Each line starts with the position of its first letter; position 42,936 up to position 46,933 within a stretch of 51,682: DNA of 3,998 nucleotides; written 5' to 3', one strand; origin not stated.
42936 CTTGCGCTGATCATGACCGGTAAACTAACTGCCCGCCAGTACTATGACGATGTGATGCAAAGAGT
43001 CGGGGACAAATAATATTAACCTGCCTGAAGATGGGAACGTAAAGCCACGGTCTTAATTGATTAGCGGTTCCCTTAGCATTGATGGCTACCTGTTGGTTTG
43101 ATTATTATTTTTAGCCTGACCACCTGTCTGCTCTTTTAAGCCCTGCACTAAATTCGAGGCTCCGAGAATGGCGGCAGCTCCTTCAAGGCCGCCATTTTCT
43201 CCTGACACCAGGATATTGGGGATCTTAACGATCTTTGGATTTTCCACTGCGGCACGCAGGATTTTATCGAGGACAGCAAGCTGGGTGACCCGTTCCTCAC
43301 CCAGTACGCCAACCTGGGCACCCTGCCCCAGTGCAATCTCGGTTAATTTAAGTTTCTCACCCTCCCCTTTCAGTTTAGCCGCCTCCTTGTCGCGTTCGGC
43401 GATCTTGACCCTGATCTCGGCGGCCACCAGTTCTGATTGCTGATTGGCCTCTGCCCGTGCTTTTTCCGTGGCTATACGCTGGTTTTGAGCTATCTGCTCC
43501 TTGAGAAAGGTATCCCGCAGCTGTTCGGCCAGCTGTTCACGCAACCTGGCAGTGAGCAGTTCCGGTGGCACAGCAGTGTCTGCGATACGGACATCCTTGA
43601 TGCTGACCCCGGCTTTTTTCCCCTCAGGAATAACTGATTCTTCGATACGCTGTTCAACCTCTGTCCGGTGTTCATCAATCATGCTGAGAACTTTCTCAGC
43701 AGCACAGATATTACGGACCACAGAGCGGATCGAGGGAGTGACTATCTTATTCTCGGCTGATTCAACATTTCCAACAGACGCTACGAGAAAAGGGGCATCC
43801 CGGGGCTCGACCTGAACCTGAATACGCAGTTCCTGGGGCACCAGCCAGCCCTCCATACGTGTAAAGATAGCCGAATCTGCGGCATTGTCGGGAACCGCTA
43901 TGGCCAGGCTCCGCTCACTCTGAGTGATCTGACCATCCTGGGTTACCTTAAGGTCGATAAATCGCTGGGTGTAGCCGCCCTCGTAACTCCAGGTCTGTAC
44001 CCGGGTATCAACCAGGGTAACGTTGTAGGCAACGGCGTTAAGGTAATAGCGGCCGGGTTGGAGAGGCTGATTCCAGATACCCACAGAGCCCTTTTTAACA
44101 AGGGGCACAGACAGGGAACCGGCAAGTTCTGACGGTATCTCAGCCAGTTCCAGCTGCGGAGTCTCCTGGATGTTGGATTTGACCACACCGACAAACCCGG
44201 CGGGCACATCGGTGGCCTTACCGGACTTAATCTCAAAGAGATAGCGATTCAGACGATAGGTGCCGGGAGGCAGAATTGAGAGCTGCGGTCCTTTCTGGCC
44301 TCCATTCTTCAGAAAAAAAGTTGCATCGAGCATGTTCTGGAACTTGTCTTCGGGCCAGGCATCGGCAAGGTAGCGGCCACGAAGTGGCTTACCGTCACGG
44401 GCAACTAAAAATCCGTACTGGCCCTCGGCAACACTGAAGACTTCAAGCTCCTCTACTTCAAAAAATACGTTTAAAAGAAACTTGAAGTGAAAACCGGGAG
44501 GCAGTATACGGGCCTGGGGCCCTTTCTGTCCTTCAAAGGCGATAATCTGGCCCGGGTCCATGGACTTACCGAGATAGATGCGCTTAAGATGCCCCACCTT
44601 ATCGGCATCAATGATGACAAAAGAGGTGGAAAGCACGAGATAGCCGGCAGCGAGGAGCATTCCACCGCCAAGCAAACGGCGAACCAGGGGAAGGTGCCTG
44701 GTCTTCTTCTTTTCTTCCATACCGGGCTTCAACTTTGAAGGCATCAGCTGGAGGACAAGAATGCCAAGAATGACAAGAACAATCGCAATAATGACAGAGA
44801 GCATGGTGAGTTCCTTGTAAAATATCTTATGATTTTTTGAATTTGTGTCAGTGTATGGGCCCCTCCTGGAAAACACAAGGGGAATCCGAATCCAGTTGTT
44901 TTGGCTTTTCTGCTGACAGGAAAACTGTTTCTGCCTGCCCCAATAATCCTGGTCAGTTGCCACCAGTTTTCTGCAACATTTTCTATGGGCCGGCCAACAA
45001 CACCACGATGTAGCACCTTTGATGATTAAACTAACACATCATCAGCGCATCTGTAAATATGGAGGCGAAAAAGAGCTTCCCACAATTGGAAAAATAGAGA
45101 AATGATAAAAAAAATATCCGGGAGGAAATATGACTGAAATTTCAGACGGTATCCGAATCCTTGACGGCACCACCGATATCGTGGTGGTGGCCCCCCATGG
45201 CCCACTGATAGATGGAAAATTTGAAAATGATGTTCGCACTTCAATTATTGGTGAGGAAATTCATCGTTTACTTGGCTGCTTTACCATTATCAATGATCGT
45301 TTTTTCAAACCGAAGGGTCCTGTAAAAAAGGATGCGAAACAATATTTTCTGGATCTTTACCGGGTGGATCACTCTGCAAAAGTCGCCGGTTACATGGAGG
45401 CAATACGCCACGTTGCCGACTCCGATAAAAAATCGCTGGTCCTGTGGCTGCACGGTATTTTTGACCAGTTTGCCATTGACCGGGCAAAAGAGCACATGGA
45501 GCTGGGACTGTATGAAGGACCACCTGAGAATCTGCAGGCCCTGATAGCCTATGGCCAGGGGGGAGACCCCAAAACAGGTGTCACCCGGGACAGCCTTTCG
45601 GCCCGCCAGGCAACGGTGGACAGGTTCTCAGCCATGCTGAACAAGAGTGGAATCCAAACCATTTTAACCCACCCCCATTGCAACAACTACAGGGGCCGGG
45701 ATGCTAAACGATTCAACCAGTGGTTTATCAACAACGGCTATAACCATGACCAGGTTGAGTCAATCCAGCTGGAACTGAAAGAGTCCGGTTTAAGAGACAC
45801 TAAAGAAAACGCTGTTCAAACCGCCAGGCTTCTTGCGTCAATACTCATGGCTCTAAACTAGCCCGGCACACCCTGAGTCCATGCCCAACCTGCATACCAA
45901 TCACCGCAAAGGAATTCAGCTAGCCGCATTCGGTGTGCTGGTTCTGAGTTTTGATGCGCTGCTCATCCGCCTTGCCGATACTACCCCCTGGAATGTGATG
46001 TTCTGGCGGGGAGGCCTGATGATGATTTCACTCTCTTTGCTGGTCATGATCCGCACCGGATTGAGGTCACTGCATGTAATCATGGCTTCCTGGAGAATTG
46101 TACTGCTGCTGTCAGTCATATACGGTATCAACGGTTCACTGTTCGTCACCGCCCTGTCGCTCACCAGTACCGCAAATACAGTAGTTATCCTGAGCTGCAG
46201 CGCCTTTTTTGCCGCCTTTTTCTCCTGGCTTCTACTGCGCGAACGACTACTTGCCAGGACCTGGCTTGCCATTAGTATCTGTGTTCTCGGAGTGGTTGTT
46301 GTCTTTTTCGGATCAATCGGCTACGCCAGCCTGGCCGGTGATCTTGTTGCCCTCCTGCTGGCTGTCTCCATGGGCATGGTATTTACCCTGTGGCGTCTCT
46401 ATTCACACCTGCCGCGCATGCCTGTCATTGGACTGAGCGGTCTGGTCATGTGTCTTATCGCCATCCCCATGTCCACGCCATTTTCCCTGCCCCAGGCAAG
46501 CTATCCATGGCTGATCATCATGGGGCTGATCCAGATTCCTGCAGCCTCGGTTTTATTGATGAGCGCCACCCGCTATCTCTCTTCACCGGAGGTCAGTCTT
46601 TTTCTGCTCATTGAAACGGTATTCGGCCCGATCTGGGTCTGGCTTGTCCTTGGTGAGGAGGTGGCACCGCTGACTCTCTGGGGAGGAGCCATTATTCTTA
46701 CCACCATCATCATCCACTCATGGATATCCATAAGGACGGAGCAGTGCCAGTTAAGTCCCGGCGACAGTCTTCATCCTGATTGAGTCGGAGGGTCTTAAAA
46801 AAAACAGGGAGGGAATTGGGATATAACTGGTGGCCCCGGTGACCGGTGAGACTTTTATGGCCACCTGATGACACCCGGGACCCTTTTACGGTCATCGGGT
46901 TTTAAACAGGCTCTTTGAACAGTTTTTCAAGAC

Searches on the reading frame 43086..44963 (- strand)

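Call 53: search_protein_families(library=pfam, proteins=[window:43086-44963:-], max_evalue=0.00001)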
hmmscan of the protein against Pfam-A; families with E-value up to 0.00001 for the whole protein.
window:43086-44963:- (625 aa): 1 family
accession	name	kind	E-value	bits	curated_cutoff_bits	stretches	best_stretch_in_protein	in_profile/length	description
PF01145.31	Band_7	-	7.6e-13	49.3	23.6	1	299-497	19-169/176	SPFH domain / Band 7 family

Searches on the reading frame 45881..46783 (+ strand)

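Call 53: search_protein_families(library=pfam, proteins=[window:45881-46783:+], max_evalue=0.00001)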
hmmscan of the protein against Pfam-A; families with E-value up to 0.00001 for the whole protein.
window:45881-46783:+ (300 aa): 1 family
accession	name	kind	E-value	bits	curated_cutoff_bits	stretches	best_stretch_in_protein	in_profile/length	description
PF00892.27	EamA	-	2e-20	73.9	28.2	2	10-142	2-134/135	EamA-like transporter family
